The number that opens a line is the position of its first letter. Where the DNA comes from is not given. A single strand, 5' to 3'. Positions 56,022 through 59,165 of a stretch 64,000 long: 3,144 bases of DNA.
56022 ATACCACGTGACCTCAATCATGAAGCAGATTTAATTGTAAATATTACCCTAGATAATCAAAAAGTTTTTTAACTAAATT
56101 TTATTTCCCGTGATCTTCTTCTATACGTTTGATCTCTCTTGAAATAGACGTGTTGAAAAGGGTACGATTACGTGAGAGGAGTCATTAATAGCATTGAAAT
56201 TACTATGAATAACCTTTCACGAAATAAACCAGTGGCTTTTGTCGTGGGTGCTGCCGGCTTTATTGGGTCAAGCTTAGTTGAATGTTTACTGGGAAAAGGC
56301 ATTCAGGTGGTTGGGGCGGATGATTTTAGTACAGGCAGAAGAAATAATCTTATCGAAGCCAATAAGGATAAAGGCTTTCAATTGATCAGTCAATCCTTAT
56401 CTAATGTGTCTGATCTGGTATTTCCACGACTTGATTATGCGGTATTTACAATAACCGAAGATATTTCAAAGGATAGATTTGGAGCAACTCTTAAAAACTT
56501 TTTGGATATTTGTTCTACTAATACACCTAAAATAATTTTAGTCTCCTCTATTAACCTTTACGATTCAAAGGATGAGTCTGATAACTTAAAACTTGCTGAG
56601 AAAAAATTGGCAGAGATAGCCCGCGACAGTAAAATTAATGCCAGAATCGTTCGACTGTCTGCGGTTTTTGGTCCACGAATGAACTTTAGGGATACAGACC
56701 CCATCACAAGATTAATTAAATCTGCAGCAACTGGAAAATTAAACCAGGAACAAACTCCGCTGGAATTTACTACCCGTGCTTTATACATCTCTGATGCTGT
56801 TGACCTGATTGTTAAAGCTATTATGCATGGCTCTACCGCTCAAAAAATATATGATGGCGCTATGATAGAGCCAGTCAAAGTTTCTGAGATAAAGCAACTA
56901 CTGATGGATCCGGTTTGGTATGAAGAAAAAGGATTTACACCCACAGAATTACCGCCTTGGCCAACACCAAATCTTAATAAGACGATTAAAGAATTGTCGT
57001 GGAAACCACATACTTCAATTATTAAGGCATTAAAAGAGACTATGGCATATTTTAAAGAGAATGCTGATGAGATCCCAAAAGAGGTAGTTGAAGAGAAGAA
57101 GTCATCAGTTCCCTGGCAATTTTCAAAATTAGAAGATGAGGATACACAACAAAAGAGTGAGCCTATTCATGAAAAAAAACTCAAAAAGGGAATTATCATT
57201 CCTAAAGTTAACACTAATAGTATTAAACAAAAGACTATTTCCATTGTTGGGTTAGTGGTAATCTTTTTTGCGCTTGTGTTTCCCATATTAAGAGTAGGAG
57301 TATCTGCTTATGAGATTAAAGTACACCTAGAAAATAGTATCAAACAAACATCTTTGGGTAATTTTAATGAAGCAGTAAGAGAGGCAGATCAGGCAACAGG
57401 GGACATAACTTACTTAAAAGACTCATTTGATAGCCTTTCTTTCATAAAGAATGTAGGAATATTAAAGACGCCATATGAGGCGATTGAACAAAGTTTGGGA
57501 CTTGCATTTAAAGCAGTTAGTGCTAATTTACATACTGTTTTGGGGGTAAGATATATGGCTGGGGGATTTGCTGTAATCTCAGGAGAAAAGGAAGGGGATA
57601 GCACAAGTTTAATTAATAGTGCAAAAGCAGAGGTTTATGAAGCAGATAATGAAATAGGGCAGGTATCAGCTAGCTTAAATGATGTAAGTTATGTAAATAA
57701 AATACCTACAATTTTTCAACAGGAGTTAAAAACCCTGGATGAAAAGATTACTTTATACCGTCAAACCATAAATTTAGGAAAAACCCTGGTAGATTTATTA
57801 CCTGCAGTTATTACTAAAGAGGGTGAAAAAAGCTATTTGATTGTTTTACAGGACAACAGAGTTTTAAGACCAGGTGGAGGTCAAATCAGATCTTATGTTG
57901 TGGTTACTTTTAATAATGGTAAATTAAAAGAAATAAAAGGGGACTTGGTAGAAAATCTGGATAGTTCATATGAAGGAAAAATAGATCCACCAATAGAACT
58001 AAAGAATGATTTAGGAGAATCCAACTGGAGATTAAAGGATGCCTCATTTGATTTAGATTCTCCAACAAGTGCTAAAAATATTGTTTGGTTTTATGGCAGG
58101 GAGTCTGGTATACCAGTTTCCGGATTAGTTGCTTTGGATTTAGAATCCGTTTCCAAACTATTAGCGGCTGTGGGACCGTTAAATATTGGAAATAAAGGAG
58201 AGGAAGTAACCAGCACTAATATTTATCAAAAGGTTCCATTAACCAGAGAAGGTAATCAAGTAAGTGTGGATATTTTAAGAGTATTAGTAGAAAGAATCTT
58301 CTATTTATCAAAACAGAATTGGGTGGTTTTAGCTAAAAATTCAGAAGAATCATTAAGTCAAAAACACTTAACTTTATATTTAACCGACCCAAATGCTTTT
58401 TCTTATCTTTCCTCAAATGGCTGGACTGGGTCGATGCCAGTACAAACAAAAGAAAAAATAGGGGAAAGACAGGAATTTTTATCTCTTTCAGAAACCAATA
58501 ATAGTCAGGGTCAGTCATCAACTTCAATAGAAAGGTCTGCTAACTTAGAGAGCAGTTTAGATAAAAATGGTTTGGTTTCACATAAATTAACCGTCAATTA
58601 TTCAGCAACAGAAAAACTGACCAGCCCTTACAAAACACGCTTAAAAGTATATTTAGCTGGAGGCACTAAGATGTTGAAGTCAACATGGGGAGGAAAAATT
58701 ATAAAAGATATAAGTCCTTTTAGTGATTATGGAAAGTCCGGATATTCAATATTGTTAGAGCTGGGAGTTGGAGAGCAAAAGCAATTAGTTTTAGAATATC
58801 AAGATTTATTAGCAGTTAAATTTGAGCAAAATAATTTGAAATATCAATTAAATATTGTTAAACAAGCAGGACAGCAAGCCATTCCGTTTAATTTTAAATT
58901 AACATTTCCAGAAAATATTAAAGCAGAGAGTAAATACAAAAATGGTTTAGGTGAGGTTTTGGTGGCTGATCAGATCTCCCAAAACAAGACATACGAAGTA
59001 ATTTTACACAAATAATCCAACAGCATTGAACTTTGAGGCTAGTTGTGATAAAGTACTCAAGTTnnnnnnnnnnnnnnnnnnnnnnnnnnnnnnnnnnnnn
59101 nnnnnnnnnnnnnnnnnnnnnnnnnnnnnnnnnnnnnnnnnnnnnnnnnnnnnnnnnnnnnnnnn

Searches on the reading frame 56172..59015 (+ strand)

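Call 43: search_protein_families(library=pfam, proteins=[window:56172-59015:+], max_evalue=0.001)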
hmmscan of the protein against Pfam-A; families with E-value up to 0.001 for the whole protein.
window:56172-59015:+ (947 aa): 3 families
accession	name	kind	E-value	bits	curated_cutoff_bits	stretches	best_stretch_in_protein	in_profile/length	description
PF13196.11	DUF4012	-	8.8e-19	68.9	28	1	550-686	1-137/144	Protein of unknown function (DUF4012)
PF01370.27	Epimerase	-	6e-13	49.2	20.9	1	23-222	2-230/240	NAD dependent epimerase/dehydratase family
PF16363.11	GDP_Man_Dehyd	-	6.5e-07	29.5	27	1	23-81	1-66/332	GDP-mannose 4,6 dehydratase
